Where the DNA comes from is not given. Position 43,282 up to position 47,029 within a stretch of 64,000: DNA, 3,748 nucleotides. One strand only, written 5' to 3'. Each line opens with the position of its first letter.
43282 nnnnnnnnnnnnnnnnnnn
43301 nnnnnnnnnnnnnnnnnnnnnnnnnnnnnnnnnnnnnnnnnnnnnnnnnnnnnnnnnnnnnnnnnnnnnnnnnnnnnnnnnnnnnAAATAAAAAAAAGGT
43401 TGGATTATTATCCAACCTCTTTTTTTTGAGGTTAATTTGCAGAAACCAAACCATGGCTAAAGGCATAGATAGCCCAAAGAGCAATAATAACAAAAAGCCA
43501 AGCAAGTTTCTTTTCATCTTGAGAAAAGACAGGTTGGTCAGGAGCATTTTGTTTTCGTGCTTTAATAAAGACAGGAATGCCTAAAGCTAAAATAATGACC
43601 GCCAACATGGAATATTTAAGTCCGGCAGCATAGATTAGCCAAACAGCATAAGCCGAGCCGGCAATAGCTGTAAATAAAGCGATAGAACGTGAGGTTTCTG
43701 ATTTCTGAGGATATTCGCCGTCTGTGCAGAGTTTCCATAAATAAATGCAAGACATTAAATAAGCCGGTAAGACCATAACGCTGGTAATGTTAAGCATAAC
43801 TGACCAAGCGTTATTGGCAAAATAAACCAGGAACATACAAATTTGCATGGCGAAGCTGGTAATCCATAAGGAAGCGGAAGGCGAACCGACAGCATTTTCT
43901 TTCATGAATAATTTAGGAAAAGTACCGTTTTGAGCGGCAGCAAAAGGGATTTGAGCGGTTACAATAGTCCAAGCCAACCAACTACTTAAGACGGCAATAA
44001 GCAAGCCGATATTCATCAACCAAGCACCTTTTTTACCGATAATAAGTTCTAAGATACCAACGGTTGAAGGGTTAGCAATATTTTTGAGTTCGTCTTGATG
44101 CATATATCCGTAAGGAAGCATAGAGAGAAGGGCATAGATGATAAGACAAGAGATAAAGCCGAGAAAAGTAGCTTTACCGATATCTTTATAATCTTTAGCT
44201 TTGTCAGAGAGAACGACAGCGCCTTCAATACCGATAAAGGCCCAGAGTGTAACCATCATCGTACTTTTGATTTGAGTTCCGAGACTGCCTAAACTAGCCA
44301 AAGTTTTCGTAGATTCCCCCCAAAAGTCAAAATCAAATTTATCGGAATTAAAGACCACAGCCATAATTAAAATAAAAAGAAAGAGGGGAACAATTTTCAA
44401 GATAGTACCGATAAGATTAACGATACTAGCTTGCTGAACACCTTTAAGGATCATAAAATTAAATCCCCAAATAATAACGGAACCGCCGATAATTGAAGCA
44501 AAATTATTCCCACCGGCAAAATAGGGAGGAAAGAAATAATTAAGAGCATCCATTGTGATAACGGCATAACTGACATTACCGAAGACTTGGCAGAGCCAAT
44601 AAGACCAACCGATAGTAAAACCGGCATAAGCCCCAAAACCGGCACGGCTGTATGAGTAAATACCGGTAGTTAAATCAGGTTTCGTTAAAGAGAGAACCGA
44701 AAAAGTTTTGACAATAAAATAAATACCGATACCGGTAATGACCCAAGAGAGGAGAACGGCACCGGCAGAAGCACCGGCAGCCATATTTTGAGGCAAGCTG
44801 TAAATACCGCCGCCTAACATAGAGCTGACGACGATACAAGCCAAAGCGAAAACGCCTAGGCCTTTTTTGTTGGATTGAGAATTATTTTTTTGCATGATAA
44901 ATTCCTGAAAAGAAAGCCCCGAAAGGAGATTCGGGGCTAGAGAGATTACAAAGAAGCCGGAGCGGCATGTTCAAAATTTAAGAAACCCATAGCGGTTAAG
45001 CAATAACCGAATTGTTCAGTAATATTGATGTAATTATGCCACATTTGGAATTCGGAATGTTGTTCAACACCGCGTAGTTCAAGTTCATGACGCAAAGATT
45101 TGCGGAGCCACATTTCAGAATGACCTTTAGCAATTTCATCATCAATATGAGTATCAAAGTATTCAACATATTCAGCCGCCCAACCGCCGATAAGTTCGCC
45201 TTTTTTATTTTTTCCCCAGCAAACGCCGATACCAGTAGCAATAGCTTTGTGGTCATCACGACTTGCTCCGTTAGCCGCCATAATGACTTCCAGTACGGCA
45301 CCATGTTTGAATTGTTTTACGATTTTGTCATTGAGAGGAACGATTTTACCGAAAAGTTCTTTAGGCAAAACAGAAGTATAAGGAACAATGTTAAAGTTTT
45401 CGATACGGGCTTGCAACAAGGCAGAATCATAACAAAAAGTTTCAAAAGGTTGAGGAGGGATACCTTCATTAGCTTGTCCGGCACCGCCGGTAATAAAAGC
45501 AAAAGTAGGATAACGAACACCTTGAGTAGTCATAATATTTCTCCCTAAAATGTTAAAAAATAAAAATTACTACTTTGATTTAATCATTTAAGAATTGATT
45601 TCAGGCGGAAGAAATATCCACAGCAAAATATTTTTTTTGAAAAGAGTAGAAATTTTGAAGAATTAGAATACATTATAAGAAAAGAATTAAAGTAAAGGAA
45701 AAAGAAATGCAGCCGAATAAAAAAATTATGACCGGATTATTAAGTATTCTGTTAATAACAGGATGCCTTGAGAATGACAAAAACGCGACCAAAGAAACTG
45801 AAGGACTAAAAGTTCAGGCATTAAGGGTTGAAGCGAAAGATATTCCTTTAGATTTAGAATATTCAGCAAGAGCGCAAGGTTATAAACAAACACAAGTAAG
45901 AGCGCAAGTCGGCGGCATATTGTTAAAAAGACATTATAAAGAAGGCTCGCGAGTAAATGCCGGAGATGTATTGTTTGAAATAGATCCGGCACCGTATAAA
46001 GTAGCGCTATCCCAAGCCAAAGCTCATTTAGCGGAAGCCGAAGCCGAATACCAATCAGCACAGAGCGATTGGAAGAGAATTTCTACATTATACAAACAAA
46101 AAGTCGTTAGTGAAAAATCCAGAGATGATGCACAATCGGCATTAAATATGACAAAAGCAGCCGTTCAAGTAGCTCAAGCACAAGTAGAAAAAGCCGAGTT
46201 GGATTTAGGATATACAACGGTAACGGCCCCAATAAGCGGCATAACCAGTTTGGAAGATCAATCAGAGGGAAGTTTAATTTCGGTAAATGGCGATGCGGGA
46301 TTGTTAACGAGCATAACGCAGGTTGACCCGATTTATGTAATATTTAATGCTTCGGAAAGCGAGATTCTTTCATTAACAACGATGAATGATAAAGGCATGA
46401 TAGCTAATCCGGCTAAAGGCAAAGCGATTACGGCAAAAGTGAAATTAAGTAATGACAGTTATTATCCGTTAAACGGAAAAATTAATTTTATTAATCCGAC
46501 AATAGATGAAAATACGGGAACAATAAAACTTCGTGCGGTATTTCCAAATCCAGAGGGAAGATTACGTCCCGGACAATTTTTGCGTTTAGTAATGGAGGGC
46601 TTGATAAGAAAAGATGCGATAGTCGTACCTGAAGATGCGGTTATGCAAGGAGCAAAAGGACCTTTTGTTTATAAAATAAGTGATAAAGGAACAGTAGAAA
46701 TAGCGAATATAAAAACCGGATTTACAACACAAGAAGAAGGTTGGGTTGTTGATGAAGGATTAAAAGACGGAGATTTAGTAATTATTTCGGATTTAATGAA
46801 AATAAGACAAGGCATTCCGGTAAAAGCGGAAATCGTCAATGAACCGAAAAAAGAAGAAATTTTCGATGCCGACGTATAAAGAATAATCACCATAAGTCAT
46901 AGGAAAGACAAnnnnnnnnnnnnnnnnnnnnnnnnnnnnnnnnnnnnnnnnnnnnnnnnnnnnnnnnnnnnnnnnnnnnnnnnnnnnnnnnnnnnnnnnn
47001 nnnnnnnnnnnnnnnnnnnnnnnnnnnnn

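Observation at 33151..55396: Dispersed family of self-contained promoter/leader/ORF/terminator cassettes lacking Shine-Dalgarno sites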

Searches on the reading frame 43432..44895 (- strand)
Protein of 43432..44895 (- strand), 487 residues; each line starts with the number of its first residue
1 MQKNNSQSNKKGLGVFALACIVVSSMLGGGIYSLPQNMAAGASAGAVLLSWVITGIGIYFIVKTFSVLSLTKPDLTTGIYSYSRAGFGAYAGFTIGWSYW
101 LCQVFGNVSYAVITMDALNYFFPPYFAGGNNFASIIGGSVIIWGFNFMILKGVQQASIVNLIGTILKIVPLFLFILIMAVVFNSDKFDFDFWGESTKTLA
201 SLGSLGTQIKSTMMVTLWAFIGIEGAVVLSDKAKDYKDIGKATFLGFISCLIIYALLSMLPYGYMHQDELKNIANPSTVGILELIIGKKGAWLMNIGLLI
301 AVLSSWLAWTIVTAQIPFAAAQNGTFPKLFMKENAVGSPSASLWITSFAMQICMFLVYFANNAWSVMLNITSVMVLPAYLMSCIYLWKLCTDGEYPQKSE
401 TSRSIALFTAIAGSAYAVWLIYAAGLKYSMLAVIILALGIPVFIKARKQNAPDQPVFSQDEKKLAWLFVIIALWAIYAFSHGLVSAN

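Call 21: search_protein_families(library=pfam, proteins=[window:43432-44895:-], max_evalue=0.001)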
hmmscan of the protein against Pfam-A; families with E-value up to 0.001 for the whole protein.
window:43432-44895:- (487 aa): 2 families
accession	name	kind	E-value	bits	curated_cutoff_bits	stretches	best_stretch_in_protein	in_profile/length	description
PF13520.12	AA_permease_2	-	2.9e-56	191.6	27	1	13-421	1-404/427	Amino acid permease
PF00324.27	AA_permease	-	3.5e-27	95.7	24.6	1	25-426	9-414/470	Amino acid permease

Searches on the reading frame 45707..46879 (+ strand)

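Call 22: search_protein_families(library=pfam, proteins=[window:45707-46879:+], max_evalue=0.001)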
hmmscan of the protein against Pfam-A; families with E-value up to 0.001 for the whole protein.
window:45707-46879:+ (390 aa): 3 families
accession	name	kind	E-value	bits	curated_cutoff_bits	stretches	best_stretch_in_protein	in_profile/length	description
PF16576.10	HlyD_D23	-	3.5e-18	66.1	30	1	107-291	55-213/214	Barrel-sandwich domain of CusB or HlyD membrane-fusion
PF13437.12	HlyD_3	-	1.5e-12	48.6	22.2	1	171-289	1-106/106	HlyD family secretion protein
PF13533.13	Biotin_lipoyl_2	-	4.8e-06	26.7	29.8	1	63-93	2-32/32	Biotin-lipoyl like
